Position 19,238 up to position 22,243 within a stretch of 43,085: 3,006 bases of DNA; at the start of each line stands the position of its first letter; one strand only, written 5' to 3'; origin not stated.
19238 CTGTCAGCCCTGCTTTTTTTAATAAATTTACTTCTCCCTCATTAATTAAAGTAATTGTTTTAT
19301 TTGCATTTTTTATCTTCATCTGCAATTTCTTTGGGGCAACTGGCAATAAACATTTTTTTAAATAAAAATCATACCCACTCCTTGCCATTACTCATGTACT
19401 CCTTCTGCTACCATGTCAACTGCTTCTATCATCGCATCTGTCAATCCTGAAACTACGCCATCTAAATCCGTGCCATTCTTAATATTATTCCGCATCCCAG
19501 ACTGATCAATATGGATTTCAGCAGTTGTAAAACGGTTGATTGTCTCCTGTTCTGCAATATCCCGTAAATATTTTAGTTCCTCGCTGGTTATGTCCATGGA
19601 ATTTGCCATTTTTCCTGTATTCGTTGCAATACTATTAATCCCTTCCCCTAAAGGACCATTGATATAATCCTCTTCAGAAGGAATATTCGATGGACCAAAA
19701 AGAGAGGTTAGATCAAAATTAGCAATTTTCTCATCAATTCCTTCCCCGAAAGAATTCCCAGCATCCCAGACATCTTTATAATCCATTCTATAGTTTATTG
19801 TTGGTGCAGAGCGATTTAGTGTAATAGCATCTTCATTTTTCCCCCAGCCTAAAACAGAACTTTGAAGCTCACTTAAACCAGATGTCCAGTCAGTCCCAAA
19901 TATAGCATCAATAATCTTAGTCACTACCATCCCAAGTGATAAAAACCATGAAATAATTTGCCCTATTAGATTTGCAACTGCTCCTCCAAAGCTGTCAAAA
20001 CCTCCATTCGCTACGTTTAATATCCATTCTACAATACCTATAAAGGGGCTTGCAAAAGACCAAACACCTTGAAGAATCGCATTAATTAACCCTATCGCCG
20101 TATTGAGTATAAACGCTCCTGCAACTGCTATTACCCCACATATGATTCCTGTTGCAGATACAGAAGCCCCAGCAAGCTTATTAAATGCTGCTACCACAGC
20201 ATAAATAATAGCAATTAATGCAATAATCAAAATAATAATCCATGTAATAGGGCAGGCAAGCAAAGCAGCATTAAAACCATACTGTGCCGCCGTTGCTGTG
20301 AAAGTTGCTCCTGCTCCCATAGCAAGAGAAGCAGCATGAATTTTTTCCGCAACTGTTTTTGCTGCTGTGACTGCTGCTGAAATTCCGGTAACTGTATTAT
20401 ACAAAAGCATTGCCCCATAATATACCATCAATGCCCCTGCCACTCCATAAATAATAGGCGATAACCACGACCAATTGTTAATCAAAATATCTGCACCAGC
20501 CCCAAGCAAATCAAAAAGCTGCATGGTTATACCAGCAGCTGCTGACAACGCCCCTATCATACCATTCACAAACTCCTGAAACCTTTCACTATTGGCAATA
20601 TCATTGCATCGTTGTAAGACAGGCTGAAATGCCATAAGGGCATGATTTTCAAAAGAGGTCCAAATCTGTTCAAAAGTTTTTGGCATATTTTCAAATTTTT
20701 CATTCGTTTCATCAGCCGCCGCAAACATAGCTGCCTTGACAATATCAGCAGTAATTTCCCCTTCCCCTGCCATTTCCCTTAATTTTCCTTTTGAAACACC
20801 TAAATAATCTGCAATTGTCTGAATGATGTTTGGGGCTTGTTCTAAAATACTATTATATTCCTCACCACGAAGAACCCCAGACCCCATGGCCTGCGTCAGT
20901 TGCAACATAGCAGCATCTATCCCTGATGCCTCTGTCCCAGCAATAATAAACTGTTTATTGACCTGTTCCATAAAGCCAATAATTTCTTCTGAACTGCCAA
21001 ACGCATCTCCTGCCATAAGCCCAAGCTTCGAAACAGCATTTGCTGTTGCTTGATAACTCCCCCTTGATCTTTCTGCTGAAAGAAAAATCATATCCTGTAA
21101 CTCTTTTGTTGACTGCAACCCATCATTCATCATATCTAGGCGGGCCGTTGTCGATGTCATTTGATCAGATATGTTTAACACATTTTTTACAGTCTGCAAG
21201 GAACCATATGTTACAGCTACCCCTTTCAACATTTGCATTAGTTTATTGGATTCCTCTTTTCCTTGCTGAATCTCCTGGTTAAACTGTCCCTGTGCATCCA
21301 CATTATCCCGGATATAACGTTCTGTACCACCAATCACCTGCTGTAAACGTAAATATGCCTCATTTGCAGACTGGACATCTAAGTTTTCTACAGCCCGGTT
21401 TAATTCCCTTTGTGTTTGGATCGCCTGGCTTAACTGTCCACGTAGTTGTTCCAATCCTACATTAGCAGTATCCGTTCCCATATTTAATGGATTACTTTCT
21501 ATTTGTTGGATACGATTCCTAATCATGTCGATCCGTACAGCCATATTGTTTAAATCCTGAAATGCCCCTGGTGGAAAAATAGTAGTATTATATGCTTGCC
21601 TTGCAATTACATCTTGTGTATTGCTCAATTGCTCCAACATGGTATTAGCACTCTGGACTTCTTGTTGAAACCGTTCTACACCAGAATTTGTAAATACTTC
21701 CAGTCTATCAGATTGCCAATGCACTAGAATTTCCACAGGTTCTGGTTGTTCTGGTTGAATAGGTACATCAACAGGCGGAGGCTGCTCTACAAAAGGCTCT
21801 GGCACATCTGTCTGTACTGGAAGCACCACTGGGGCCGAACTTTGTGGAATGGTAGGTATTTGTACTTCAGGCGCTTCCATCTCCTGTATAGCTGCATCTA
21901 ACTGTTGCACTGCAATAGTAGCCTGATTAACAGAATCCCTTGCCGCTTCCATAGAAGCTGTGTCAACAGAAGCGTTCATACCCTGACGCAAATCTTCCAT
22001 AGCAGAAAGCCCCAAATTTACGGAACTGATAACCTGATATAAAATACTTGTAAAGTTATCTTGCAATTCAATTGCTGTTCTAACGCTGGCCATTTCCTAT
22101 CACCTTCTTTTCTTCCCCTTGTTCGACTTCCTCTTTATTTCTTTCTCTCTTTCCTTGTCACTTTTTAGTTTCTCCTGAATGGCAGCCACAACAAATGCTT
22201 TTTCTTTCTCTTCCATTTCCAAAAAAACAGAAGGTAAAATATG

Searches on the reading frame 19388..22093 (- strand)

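Call 53: search_protein_families(library=phrogs, proteins=[window:19388-22093:-], max_evalue=0.00001)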
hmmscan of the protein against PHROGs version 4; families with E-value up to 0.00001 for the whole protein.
window:19388-22093:- (901 aa): 21 families
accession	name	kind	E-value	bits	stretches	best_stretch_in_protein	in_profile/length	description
phrog_1068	-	tail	8.1e-218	726.6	1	208-900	12-705/706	tail length tape measure protein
phrog_8010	-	tail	4.6e-147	493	1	116-901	91-910/1543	tail length tape measure protein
phrog_12798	-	tail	1.6e-46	160.1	1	273-779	35-521/1031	tail length tape measure protein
phrog_30434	-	unknown function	8.4e-40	138.3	2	535-673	27-172/440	-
phrog_339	-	tail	1.7e-39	136.9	1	225-631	18-356/1123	tail length tape measure protein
phrog_3519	-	tail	2.5e-38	133.4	1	280-661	58-435/959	tail length tape measure protein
phrog_3336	-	tail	1.4e-37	130.8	1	217-733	18-463/1051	tail length tape measure protein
phrog_2335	-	tail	3.1e-36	125.8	1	171-643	373-846/1536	tail length tape measure protein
phrog_1107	-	tail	1.3e-34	120.4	1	148-603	35-471/1252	tail length tape measure protein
phrog_16297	-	tail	1.9e-32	113.5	1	243-486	27-271/777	tail length tape measure protein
phrog_17300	-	tail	3.6e-32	112.7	1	284-594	54-352/900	tail length tape measure protein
phrog_12706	-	tail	4e-31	109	1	142-473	70-387/1244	tail length tape measure protein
phrog_27190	-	tail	3.4e-27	95.9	1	204-484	17-290/1015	tail length tape measure protein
phrog_7740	-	tail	1.4e-23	83.3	1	235-596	14-368/2151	tail length tape measure protein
phrog_20119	-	tail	6.7e-20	72.1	1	253-479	7-233/851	tail length tape measure protein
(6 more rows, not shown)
